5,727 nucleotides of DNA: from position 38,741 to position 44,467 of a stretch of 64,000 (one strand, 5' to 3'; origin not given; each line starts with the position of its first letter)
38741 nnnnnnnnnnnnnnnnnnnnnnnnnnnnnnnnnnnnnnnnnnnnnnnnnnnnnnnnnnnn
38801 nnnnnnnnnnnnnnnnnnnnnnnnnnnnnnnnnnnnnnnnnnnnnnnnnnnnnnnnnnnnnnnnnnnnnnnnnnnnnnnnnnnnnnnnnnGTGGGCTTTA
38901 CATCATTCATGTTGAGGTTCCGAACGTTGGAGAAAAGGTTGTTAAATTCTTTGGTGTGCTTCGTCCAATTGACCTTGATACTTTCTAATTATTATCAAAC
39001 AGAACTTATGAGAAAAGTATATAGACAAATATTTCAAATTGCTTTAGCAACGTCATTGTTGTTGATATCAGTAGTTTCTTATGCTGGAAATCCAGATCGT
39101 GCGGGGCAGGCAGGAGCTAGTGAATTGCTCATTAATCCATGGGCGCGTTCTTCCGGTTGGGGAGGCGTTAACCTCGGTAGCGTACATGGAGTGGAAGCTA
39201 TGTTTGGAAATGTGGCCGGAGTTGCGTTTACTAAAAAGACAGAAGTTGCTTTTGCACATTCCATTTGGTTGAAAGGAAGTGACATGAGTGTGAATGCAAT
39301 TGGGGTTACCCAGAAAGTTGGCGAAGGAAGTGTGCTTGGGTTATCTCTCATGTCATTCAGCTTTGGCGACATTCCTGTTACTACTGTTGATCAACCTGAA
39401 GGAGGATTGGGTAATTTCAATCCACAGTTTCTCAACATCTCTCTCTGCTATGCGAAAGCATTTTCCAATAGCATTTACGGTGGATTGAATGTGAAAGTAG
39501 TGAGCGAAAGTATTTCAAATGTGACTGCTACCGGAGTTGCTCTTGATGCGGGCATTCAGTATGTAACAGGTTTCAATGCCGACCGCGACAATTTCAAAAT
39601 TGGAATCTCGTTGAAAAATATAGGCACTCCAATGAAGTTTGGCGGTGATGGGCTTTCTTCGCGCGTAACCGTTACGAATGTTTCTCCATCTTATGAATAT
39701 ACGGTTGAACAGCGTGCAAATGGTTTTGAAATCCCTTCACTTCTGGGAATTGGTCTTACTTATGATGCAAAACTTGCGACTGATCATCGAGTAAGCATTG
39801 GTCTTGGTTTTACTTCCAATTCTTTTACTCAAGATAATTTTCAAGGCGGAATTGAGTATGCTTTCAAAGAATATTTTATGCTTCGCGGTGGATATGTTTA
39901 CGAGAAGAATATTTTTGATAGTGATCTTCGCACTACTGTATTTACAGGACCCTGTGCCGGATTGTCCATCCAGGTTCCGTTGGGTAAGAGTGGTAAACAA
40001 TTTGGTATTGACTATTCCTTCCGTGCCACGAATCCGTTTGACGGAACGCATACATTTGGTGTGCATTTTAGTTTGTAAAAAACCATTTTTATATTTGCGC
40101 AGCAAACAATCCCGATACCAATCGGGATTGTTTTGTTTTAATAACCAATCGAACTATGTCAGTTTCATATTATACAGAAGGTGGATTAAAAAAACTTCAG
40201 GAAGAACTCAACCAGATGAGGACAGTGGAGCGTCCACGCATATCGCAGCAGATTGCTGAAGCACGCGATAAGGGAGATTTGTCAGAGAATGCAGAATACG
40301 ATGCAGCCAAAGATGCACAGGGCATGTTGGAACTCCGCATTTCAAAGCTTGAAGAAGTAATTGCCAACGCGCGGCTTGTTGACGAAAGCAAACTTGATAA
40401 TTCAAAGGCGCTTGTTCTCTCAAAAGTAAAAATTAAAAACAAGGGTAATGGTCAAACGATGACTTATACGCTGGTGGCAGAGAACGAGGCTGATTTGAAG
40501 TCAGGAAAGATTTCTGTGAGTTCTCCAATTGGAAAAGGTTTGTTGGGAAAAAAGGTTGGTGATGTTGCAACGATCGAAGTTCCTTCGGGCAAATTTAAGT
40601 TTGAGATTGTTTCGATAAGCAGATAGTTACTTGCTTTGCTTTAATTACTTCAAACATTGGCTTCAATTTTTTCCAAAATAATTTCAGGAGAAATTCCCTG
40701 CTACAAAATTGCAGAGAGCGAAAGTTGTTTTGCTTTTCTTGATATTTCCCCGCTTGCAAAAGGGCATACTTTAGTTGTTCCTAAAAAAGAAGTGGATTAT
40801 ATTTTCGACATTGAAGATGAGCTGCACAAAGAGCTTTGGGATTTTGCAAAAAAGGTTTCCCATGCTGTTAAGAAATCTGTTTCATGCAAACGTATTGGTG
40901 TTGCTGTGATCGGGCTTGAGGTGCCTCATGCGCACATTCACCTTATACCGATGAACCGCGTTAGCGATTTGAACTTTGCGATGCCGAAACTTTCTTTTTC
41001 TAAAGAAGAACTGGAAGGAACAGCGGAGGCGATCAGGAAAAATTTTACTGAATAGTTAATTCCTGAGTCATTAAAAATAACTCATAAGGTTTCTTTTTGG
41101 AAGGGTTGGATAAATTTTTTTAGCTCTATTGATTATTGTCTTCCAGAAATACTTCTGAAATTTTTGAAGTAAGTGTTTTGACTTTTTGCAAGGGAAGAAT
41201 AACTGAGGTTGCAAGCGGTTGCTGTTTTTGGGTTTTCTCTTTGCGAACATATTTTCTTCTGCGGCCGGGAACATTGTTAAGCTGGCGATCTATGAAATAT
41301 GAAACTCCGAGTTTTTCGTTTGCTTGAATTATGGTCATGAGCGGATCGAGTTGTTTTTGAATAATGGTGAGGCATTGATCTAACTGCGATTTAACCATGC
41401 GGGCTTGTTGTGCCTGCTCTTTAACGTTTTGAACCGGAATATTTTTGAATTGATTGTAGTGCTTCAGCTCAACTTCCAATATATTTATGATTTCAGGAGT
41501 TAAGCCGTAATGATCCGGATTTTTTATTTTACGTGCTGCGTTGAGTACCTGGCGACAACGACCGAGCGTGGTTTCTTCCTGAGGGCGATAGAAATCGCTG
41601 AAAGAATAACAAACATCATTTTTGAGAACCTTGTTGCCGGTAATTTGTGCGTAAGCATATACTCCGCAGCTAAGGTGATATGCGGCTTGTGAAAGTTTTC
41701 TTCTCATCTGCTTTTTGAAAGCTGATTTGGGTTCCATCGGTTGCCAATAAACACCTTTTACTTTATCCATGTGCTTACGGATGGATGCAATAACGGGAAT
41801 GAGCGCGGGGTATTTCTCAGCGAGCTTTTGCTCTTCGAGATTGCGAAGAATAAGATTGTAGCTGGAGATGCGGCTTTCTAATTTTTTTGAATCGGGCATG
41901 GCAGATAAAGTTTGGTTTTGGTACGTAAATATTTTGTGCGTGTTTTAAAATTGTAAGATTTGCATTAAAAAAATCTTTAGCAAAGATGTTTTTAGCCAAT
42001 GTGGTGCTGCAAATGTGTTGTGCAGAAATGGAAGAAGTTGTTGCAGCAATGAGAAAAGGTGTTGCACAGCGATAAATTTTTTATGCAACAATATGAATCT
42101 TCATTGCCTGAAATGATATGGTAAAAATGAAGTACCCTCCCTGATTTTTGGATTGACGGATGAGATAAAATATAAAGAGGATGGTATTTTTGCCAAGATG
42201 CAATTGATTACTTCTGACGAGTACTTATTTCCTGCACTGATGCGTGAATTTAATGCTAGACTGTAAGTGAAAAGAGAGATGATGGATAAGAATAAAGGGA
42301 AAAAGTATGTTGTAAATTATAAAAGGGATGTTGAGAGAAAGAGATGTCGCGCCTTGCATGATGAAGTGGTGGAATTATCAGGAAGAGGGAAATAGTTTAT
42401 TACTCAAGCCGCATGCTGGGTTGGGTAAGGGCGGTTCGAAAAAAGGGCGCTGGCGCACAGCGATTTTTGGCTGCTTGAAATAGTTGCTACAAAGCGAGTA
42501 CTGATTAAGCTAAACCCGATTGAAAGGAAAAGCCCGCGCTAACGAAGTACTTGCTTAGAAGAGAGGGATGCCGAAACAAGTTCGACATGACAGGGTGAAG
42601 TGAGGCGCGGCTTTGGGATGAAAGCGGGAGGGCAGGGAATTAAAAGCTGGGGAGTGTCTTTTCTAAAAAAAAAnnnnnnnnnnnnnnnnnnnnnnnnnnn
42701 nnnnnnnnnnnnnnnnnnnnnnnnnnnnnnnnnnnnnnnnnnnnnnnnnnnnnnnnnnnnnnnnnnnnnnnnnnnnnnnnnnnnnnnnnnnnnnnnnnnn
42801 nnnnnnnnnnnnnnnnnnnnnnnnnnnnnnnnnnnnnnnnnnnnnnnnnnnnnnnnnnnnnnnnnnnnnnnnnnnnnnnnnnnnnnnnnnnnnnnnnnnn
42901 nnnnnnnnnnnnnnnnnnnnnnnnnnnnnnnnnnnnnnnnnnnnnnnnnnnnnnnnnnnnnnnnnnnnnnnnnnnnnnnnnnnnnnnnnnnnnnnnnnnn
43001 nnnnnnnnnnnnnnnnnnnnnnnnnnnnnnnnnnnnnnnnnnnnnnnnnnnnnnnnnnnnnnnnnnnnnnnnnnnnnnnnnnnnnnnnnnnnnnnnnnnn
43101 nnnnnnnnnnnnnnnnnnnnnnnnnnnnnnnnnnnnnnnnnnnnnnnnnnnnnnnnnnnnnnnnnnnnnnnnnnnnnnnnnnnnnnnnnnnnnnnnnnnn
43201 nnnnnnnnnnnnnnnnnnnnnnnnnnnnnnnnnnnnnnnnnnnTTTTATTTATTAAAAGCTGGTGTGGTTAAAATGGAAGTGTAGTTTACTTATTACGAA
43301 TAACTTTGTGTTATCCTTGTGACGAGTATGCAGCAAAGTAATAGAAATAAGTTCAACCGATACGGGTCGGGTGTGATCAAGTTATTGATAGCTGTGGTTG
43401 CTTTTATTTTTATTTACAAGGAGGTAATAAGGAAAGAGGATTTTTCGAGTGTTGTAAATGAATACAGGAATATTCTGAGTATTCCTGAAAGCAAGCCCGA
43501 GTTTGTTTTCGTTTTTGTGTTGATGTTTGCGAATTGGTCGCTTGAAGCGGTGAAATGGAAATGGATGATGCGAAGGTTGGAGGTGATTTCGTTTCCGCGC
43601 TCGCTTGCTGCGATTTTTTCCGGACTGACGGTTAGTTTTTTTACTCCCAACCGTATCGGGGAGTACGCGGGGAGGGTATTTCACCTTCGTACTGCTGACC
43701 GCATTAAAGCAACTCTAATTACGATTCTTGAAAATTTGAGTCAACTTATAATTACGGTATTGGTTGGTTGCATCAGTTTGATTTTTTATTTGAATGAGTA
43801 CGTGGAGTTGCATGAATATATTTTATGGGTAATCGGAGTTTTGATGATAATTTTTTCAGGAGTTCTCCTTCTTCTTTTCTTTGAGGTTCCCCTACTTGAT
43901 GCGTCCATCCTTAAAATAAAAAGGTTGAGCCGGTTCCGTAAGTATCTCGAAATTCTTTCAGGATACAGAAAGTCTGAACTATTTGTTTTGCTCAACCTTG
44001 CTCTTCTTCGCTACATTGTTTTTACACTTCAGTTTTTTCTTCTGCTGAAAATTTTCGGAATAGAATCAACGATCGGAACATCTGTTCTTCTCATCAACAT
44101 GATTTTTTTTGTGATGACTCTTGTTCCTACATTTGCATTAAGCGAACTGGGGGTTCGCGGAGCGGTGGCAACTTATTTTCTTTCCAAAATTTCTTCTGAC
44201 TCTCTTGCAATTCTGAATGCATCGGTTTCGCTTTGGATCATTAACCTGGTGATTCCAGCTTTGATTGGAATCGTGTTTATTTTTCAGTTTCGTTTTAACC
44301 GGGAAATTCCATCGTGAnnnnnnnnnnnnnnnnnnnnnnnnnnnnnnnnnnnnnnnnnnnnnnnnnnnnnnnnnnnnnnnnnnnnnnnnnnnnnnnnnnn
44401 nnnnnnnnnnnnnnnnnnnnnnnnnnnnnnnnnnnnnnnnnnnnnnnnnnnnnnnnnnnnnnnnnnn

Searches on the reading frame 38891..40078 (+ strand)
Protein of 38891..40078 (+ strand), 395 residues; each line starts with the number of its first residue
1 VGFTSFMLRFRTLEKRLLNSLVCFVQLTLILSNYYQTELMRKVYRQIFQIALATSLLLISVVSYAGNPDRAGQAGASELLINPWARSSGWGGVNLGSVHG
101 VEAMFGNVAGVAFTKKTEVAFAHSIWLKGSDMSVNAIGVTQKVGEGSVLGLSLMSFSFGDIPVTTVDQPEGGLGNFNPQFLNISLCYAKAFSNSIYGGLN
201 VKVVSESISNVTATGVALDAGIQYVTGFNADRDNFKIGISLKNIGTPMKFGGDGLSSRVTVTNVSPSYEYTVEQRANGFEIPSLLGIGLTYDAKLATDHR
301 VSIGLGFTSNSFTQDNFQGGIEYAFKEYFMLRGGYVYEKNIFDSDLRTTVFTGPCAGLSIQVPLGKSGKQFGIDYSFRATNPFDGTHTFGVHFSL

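Call 14: search_protein_families(library=pfam, proteins=[window:38891-40078:+], max_evalue=0.001)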
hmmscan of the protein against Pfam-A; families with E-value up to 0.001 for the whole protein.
window:38891-40078:+ (395 aa): 2 families
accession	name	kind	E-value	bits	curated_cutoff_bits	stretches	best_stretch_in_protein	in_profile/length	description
PF19572.5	PorV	-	0.00047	20.2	27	0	76-256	13-204/243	Type IX secretion system protein PorV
PF03687.19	UPF0164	-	0.00088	18.6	21.4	0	107-254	72-234/325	Uncharacterised protein family (UPF0164)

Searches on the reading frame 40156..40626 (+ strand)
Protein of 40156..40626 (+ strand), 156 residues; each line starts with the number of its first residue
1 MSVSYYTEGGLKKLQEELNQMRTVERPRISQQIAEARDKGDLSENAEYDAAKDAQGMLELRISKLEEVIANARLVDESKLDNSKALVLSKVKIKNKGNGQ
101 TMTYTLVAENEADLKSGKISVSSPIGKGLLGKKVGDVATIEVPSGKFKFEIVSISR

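Call 14: search_protein_families(library=pfam, proteins=[window:40156-40626:+], max_evalue=0.001)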
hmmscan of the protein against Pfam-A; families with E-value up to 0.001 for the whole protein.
window:40156-40626:+ (156 aa): 2 families
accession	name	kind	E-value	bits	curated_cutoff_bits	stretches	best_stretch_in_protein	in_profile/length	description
PF03449.20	GreA_GreB_N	-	3.9e-28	97.9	24.5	1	5-73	2-70/71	Transcription elongation factor, N-terminal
PF01272.25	GreA_GreB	-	3.7e-26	91.3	26.9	1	84-155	5-76/77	Transcription elongation factor, GreA/GreB, C-term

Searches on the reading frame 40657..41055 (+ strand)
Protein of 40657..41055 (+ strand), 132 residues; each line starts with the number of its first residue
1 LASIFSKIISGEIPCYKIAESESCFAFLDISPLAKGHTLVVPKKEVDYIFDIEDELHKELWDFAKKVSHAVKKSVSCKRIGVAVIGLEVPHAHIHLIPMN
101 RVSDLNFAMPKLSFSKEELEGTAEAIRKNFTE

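Call 14: search_protein_families(library=pfam, proteins=[window:40657-41055:+], max_evalue=0.001)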
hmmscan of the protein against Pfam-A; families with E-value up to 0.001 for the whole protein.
window:40657-41055:+ (132 aa): 3 families
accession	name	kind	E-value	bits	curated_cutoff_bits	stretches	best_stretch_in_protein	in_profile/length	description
PF01230.28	HIT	-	1.3e-19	71.1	21.5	1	11-99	2-95/98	HIT domain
PF11969.13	DcpS_C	-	4.2e-10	40.5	24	1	4-98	3-101/114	Scavenger mRNA decapping enzyme C-term binding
PF04677.20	CwfJ_C_1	-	0.00017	21.9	21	1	19-102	30-112/122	Protein similar to CwfJ C-terminus 1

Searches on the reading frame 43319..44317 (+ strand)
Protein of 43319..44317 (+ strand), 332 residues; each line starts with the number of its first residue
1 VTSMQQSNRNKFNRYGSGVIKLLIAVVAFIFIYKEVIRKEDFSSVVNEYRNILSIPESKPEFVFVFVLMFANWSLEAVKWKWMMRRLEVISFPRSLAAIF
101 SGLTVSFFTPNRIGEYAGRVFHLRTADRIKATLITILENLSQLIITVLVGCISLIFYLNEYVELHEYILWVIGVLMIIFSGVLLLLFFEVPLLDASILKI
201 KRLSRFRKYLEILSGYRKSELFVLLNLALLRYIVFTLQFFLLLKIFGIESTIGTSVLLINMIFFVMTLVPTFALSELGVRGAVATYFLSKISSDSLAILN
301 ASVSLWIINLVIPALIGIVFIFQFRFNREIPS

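Call 71: search_protein_families(library=pfam, proteins=[window:43319-44317:+], max_evalue=0.0001)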
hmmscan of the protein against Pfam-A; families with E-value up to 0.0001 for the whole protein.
window:43319-44317:+ (332 aa): 1 family
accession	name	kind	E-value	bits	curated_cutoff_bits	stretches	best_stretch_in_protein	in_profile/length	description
PF03706.18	LPG_synthase_TM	-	5.6e-16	59.3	33.4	1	19-317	2-302/302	Lysylphosphatidylglycerol synthase TM region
